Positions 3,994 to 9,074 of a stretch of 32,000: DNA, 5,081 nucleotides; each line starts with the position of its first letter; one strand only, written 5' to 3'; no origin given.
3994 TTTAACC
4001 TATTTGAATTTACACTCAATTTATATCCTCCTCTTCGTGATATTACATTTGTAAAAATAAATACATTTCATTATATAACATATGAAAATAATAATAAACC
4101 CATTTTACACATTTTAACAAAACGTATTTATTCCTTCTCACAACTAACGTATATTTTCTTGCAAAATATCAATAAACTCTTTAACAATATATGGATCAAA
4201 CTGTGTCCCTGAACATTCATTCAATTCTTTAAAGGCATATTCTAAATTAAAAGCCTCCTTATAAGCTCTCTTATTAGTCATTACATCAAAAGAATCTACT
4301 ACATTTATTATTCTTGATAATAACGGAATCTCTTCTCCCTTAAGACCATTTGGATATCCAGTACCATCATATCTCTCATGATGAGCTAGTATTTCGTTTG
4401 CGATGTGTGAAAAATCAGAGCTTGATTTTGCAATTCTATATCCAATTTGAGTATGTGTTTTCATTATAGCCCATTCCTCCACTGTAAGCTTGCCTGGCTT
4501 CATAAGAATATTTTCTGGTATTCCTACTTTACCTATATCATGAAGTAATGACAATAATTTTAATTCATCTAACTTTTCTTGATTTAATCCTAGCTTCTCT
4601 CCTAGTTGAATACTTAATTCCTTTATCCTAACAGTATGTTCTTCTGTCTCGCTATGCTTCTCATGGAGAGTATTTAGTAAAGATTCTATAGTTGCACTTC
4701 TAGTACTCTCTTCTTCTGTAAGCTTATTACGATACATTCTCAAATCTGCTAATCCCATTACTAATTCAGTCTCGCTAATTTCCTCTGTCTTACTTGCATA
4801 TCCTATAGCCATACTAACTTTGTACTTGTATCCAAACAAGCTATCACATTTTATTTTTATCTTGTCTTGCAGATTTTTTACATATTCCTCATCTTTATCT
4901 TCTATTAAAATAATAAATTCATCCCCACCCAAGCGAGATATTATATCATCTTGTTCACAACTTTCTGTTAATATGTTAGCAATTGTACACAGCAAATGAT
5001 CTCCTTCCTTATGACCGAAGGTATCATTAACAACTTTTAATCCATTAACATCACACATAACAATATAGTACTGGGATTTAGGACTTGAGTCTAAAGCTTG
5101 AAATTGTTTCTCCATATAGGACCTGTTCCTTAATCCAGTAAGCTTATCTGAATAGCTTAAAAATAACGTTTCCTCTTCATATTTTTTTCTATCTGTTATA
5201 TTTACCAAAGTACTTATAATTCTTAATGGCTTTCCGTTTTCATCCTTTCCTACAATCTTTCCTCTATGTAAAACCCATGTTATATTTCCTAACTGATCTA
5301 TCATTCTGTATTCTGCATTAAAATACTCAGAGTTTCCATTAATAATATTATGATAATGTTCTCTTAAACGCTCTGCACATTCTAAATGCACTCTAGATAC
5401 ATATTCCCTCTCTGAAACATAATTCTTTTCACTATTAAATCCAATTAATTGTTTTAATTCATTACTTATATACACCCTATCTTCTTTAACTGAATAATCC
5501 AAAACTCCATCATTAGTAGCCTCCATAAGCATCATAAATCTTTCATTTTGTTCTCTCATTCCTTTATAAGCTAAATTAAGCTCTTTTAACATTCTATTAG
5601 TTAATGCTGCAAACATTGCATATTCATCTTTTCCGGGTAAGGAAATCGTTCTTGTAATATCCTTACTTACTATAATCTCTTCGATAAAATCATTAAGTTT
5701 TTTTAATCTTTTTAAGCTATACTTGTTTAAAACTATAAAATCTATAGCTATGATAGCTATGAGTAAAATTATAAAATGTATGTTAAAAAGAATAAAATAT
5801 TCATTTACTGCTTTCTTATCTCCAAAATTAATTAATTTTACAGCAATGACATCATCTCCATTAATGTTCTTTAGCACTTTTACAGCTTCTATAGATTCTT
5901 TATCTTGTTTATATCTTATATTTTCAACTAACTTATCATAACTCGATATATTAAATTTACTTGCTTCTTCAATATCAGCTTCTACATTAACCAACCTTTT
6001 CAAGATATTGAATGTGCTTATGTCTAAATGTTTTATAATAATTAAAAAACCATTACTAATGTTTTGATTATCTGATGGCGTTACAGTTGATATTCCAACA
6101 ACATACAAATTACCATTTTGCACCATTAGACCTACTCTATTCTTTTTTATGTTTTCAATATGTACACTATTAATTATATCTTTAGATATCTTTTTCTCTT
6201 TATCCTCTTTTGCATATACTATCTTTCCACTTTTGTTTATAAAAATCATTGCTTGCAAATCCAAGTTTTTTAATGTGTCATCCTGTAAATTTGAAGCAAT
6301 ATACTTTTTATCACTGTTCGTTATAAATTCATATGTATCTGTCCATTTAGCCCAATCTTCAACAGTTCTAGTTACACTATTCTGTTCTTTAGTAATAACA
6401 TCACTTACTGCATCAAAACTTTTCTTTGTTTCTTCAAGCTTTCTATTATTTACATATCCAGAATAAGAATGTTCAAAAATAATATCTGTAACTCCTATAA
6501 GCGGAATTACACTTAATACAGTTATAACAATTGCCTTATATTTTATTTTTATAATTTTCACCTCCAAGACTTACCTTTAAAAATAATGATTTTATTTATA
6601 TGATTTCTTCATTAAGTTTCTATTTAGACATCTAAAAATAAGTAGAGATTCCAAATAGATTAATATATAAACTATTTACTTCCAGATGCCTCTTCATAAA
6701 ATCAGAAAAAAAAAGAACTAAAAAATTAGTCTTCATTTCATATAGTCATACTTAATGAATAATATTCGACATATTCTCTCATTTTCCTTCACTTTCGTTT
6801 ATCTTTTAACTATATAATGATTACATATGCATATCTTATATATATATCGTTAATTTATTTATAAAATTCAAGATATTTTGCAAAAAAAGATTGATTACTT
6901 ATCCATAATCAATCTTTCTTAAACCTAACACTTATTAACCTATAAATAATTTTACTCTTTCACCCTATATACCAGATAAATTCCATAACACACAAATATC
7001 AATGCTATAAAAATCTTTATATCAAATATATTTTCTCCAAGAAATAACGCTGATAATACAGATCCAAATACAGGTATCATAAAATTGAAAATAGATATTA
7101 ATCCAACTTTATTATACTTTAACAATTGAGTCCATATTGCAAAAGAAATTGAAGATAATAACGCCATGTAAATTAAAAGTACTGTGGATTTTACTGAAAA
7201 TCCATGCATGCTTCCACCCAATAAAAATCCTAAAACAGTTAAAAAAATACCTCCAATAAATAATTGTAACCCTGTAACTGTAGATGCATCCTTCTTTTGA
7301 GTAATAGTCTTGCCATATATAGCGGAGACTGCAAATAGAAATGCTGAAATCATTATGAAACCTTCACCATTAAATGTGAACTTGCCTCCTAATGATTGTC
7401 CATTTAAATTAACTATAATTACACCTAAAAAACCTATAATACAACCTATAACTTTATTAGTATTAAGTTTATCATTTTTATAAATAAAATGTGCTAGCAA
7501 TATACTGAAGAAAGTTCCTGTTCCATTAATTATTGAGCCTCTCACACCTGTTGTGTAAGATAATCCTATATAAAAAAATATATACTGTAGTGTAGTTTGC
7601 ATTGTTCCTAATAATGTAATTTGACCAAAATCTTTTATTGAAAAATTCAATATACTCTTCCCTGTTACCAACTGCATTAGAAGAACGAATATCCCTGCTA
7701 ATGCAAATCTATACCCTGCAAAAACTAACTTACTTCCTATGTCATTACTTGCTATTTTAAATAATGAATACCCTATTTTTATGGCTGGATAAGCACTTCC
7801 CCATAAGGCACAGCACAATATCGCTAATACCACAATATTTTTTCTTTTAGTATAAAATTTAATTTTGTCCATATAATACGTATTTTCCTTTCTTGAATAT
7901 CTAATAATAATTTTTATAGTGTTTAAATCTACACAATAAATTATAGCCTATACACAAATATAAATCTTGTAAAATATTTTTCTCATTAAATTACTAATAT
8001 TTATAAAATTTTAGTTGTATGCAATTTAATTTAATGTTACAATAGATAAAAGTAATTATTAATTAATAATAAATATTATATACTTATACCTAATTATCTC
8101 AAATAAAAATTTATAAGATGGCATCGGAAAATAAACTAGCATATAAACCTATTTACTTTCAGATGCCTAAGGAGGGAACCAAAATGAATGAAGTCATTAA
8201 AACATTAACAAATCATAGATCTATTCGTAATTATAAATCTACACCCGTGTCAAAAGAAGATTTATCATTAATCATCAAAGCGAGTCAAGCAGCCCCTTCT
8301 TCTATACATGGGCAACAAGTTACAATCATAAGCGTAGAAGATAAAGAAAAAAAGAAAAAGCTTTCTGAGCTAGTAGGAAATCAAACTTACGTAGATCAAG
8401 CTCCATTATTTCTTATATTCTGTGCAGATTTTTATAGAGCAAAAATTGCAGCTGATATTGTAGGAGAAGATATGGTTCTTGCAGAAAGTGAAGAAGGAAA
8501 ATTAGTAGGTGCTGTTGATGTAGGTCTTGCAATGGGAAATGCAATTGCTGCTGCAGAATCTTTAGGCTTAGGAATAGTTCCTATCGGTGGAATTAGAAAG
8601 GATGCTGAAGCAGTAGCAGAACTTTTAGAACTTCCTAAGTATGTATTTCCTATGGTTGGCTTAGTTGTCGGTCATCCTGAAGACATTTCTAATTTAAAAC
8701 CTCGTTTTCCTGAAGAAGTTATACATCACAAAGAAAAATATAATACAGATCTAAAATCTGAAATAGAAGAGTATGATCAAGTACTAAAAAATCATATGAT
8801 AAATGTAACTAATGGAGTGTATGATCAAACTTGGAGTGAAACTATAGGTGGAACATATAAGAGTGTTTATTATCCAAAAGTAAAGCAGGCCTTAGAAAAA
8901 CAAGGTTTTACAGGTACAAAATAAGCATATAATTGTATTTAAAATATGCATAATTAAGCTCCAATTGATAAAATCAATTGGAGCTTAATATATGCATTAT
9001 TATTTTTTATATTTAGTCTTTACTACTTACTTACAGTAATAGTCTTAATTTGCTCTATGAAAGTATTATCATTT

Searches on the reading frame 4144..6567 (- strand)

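Call 57: search_protein_families(library=pfam, proteins=[window:4144-6567:-], max_evalue=0.00001)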
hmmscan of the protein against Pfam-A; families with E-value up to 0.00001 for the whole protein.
window:4144-6567:- (807 aa): 5 families
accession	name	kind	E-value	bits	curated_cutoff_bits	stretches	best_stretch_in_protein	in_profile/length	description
PF13487.12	HD_5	-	2.2e-36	125.6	27.2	1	632-793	5-169/170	HD domain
PF00990.26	GGDEF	-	1.7e-30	106.4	23.8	1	472-618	2-158/161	Diguanylate cyclase, GGDEF domain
PF05228.19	CHASE4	-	6.3e-29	101.3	26.2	1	58-196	2-136/140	CHASE4 domain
PF01966.28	HD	-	2.6e-19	70.1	22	1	642-763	2-116/116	HD domain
PF08447.18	PAS_3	-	1e-13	51.8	25.6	1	365-453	2-88/89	PAS fold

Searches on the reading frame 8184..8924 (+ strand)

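Call 57: search_protein_families(library=pfam, proteins=[window:8184-8924:+], max_evalue=0.00001)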
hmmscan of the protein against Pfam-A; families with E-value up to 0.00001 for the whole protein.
window:8184-8924:+ (246 aa): 1 family
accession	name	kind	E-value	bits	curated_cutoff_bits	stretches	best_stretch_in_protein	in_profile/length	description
PF00881.29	Nitroreductase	-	4.9e-25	89.1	23.5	1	9-164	2-167/167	Nitroreductase family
